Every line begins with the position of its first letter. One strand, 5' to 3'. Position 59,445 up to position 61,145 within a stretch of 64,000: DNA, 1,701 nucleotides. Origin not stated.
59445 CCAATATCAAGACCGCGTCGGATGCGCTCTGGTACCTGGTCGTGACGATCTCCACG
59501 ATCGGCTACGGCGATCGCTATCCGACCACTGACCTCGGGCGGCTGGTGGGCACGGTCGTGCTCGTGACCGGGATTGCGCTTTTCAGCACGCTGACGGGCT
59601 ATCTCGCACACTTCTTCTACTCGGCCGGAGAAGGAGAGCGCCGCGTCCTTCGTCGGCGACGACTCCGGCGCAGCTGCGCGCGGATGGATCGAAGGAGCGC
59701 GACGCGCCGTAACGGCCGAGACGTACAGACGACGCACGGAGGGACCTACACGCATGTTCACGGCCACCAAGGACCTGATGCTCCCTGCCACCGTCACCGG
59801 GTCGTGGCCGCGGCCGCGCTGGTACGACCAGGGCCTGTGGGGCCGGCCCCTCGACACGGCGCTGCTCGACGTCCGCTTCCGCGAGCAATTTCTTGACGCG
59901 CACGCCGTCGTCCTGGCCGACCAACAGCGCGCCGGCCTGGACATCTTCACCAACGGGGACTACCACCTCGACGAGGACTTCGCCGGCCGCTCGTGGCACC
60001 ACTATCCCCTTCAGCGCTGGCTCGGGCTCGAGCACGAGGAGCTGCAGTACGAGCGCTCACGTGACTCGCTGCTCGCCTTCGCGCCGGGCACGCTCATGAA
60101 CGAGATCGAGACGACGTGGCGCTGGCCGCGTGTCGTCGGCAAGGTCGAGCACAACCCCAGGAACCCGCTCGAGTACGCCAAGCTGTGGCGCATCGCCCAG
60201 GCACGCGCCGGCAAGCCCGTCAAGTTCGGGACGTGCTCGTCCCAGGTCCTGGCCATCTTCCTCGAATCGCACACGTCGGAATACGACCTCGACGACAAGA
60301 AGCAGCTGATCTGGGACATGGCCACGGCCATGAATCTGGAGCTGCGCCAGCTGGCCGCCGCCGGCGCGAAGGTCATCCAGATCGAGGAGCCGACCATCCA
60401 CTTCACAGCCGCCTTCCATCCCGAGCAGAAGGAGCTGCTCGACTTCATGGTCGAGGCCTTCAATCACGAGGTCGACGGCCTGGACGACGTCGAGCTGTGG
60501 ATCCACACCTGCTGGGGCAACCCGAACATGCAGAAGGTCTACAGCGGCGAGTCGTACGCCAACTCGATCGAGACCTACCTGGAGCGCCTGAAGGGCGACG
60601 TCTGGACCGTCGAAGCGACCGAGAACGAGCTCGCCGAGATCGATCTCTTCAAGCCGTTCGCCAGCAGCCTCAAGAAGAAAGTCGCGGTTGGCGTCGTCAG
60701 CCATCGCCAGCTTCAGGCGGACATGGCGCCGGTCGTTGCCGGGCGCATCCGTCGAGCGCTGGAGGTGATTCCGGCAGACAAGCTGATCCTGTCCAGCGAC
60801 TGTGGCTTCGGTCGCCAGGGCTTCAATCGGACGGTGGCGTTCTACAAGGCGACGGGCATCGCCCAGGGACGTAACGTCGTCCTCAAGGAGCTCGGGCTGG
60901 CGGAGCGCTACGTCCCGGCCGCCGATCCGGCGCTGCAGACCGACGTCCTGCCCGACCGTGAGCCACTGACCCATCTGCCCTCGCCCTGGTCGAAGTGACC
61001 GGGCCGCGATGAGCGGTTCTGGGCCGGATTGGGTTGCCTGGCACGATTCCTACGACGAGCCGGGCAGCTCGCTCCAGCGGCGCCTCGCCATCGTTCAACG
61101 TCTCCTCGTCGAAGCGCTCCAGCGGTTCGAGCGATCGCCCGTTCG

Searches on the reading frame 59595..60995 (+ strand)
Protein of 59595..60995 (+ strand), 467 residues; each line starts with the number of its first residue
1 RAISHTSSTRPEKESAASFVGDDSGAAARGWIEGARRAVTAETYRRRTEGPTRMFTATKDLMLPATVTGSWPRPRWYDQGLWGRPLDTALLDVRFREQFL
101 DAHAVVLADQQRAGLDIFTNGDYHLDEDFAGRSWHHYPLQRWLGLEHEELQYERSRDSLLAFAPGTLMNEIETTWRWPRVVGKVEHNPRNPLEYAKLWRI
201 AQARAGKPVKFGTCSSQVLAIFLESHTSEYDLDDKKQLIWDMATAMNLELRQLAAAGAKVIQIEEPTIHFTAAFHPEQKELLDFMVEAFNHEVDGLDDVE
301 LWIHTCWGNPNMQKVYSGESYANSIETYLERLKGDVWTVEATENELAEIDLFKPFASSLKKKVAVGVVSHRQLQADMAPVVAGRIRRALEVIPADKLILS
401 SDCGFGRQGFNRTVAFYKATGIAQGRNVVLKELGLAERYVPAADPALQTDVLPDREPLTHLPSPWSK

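Call 56: search_protein_families(library=pfam, proteins=[window:59595-60995:+], max_evalue=0.0001)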
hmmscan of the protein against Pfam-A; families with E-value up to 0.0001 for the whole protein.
window:59595-60995:+ (467 aa): 1 family
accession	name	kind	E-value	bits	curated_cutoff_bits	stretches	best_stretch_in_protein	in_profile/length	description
PF01717.24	Meth_synt_2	-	1.5e-17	64.3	21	1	233-414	143-312/324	Cobalamin-independent synthase, Catalytic domain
